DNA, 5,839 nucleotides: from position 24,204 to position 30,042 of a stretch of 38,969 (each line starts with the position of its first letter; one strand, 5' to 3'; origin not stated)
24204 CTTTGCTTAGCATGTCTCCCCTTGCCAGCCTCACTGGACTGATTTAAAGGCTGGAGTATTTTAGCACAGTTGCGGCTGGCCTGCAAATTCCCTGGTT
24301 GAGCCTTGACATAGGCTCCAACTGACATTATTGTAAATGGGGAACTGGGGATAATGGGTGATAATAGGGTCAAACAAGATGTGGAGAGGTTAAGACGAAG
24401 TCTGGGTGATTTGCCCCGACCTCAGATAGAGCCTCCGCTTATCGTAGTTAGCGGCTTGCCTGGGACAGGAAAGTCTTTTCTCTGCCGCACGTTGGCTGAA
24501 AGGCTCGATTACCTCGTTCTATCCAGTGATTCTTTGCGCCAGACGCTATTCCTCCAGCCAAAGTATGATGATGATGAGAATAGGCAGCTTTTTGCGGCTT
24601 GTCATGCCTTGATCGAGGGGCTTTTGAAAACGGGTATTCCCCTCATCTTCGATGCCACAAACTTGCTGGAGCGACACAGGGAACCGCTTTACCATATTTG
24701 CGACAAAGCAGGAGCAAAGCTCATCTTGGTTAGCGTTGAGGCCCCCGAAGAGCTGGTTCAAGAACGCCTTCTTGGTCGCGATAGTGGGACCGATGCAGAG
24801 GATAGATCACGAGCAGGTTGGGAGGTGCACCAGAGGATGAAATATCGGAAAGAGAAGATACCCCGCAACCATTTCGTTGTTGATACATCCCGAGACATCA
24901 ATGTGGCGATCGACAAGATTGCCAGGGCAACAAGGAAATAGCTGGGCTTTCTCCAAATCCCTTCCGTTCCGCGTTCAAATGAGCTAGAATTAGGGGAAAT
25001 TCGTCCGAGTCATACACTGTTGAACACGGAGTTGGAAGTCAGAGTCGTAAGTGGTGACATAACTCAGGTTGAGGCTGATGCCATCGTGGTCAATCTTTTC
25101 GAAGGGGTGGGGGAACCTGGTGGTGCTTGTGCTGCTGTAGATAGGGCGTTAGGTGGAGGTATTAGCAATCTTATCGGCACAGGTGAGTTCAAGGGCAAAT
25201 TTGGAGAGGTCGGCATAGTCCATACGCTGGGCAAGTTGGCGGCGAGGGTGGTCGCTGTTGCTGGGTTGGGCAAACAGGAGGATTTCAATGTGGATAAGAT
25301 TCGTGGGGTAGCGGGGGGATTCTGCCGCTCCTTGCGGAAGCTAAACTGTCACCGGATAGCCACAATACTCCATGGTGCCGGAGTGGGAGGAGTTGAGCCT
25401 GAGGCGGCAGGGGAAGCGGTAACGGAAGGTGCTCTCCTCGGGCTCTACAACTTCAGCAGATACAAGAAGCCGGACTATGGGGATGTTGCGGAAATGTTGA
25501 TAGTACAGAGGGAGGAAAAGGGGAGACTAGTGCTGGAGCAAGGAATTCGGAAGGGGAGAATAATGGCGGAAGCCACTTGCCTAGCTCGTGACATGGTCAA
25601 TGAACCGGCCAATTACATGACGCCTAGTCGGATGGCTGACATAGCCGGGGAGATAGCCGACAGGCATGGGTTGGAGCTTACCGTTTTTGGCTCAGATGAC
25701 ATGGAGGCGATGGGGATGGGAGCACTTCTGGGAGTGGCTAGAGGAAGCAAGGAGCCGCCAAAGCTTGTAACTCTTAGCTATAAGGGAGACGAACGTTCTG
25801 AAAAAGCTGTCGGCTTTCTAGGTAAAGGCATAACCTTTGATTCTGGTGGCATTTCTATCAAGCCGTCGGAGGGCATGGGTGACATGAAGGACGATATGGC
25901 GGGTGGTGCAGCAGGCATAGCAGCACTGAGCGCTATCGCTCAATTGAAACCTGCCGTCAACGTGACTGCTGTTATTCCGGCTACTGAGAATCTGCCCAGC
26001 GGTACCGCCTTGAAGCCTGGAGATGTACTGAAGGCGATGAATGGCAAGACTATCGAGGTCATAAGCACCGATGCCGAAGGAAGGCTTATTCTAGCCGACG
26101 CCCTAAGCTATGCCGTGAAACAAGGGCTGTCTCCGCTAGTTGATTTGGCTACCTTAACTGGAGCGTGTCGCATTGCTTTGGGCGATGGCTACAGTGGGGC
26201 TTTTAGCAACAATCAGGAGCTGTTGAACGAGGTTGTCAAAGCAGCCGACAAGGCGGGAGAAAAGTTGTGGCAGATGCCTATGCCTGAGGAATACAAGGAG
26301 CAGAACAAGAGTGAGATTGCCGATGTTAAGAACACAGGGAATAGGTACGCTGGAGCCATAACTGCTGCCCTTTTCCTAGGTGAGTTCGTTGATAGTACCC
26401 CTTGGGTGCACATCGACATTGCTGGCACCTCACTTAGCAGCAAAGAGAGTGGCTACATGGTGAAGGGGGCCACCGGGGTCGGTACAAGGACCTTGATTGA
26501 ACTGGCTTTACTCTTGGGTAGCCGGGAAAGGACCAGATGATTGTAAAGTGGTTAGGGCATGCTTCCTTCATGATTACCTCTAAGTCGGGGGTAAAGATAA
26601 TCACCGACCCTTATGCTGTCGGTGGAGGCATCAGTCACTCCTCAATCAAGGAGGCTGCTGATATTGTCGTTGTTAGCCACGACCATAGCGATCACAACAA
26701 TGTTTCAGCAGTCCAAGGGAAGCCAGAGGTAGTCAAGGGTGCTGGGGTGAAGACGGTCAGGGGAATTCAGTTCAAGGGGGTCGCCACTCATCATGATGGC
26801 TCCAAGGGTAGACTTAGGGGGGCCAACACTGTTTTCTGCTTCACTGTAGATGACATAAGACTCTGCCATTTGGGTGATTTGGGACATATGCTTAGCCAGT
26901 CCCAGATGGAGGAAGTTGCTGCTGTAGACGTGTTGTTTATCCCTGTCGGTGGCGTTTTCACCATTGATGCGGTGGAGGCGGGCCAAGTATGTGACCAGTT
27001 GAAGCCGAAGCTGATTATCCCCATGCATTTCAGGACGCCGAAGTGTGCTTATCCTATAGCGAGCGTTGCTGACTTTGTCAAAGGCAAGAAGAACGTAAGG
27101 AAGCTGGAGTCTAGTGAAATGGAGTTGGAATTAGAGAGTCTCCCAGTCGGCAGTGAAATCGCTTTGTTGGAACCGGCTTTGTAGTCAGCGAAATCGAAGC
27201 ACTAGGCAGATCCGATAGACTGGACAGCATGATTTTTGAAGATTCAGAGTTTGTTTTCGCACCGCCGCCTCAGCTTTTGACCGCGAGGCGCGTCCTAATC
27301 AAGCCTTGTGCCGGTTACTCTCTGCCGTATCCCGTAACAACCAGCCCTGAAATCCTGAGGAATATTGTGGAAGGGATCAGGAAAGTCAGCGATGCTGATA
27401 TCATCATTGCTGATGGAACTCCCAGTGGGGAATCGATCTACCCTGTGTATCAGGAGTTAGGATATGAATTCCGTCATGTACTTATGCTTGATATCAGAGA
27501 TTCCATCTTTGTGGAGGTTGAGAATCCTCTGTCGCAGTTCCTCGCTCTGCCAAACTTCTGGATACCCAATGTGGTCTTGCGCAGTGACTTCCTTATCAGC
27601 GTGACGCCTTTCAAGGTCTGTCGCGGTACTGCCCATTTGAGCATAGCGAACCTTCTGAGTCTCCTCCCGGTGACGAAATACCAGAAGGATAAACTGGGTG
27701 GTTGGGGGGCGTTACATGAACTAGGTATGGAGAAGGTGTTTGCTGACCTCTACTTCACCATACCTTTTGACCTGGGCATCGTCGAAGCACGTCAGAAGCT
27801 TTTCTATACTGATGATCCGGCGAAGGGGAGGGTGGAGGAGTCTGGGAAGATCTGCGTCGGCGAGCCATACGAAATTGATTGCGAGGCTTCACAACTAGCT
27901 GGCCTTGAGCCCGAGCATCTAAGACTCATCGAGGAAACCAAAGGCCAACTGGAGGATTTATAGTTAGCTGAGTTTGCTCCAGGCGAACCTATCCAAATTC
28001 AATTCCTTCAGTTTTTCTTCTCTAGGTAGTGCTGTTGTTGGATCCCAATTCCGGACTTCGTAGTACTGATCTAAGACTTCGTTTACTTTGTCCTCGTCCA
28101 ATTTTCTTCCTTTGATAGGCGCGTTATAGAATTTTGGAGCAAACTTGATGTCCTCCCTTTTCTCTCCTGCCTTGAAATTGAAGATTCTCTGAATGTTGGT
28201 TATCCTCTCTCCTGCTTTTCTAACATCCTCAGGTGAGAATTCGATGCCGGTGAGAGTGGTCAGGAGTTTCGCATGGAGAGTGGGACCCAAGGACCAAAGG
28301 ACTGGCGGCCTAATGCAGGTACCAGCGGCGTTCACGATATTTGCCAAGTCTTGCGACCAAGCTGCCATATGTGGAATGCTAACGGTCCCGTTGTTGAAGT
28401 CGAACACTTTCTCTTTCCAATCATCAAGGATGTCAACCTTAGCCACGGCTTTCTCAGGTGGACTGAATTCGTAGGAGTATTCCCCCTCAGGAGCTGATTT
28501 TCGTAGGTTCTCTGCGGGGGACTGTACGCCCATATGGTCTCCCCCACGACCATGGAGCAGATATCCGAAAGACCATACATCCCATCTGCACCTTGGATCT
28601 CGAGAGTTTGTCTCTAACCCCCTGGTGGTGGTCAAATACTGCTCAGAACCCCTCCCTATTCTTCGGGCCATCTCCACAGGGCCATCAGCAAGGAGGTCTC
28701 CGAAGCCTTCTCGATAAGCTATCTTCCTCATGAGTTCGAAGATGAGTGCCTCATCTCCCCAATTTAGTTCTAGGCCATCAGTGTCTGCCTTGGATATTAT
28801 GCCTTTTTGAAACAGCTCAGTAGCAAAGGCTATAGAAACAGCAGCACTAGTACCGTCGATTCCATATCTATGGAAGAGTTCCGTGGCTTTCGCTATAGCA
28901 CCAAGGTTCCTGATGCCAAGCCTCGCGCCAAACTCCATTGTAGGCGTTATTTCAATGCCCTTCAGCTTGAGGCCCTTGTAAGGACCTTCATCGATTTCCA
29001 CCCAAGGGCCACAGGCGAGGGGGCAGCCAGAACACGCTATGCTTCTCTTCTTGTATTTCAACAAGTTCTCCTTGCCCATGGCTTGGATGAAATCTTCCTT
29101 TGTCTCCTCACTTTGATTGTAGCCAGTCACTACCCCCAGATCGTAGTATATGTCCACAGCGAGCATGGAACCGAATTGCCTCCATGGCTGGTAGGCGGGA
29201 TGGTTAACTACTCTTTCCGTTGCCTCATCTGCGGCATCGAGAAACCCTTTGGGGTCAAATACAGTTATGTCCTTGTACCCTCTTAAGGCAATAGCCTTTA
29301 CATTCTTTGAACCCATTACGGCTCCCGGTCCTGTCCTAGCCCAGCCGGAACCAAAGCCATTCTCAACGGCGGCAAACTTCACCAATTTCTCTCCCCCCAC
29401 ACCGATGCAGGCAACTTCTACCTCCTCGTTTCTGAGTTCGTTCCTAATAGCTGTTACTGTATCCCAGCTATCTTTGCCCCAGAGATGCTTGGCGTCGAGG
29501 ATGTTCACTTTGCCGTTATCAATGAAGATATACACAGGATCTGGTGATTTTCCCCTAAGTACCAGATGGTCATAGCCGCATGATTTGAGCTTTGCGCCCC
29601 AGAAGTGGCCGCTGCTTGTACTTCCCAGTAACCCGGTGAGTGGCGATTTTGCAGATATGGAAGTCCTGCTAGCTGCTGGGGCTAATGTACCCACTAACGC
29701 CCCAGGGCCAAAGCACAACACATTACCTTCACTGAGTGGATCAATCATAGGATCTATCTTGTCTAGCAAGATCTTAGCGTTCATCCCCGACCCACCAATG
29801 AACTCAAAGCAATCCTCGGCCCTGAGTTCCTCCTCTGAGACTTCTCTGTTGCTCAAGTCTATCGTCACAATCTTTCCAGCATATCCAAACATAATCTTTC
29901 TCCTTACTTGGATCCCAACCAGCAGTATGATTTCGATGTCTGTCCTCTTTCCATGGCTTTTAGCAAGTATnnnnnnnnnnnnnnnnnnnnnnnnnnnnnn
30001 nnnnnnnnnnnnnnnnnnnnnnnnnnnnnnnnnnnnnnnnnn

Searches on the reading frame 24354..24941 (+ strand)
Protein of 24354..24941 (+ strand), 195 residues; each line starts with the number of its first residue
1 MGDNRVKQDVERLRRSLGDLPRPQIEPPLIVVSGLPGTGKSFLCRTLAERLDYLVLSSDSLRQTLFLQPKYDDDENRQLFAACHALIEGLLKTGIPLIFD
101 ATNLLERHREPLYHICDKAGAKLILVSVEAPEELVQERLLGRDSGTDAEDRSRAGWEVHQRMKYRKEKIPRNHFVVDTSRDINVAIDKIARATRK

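Call 25: search_protein_families(library=pfam, proteins=[window:24354-24941:+], max_evalue=0.001)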
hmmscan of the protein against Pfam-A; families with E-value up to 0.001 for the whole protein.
window:24354-24941:+ (195 aa): 10 families
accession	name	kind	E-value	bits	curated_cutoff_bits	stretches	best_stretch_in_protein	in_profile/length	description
PF13671.12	AAA_33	-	2.8e-24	86.5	27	1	29-165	1-139/143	AAA domain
PF13238.12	AAA_18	-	2e-09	38.4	29.4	1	30-146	1-115/128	AAA domain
PF08433.16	KTI12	-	2.2e-08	34.4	22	1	28-139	2-116/271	Chromatin associated protein KTI12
PF13207.12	AAA_17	-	3.3e-07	31.1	27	1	34-148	2-129/136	AAA domain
PF13191.12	AAA_16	-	4.7e-07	30.9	32.6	1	9-112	8-98/167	AAA ATPase domain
PF24883.2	NPHP3_N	-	7.7e-06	26.6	24.8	1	27-93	22-82/164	Nephrocystin 3, N-terminal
PF01591.24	6PF2K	-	8.9e-06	25.6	27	0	29-137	15-141/223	6-phosphofructo-2-kinase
PF06414.18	Zeta_toxin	-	1.5e-05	25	22.3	1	23-149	12-150/199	Zeta toxin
PF13401.12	AAA_22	-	4.8e-05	24.1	27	1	29-61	7-33/130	AAA domain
PF07931.18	CPT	-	0.00098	19.4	22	0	29-164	3-149/172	Chloramphenicol phosphotransferase-like protein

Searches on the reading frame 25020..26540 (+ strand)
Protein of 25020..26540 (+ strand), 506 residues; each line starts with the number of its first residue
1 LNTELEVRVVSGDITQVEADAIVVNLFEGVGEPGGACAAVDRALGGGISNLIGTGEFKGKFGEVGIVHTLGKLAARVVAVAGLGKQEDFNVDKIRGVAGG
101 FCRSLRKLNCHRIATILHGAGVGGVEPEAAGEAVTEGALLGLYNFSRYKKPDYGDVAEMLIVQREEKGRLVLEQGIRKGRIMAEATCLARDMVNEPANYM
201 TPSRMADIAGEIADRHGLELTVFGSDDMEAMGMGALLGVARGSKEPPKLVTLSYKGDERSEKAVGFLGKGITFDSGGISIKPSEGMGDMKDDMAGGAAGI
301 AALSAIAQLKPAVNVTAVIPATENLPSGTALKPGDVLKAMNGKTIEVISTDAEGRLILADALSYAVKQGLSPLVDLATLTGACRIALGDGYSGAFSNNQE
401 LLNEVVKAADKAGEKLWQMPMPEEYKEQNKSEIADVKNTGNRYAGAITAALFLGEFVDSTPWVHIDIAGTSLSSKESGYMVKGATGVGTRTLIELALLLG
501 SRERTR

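Call 25: search_protein_families(library=pfam, proteins=[window:25020-26540:+], max_evalue=0.001)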
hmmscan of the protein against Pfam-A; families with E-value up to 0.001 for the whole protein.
window:25020-26540:+ (506 aa): 2 families
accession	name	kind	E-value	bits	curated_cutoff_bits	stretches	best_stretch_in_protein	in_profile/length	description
PF00883.26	Peptidase_M17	-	2e-123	412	25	1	188-493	2-310/310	Cytosol aminopeptidase family, catalytic domain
PF02789.23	Peptidase_M17_N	-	6.1e-23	81.6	23.4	1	23-150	1-127/129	Cytosol aminopeptidase family, N-terminal domain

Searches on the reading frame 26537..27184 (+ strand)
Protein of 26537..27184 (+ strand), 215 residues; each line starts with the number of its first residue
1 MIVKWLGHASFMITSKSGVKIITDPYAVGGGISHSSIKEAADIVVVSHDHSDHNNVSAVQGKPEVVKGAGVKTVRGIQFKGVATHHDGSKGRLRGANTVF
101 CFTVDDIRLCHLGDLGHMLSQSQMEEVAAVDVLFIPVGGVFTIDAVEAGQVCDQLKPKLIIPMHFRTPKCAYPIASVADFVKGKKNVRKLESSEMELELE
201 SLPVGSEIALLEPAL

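Call 25: search_protein_families(library=pfam, proteins=[window:26537-27184:+], max_evalue=0.001)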
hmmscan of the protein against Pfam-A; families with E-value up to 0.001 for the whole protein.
window:26537-27184:+ (215 aa): 2 families
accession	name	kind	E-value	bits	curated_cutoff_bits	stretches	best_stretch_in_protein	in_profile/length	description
PF13483.12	Lactamase_B_3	-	4.2e-52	176.8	24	1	3-164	2-160/160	Beta-lactamase superfamily domain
PF12706.13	Lactamase_B_2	-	4.4e-09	36.7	27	1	76-165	102-200/200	Beta-lactamase superfamily domain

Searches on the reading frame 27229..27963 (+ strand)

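Call 25: search_protein_families(library=pfam, proteins=[window:27229-27963:+], max_evalue=0.001)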
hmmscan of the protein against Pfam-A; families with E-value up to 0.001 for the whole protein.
window:27229-27963:+ (244 aa): 1 family
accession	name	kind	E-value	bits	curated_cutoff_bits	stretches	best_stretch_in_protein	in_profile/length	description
PF04015.17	DUF362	-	4.3e-11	43.7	24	1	22-211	1-188/200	Domain of unknown function (DUF362)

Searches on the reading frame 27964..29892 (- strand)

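Call 25: search_protein_families(library=pfam, proteins=[window:27964-29892:-], max_evalue=0.001)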
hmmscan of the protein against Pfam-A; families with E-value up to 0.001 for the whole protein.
window:27964-29892:- (642 aa): 2 families
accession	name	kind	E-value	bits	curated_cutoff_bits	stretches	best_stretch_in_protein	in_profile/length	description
PF01314.23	AFOR_C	-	2.9e-92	310.2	27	1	221-633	3-385/385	Aldehyde ferredoxin oxidoreductase, domains 2 & 3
PF02730.20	AFOR_N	-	1.5e-67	227.6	29.8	1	6-205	1-198/199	Aldehyde ferredoxin oxidoreductase, N-terminal domain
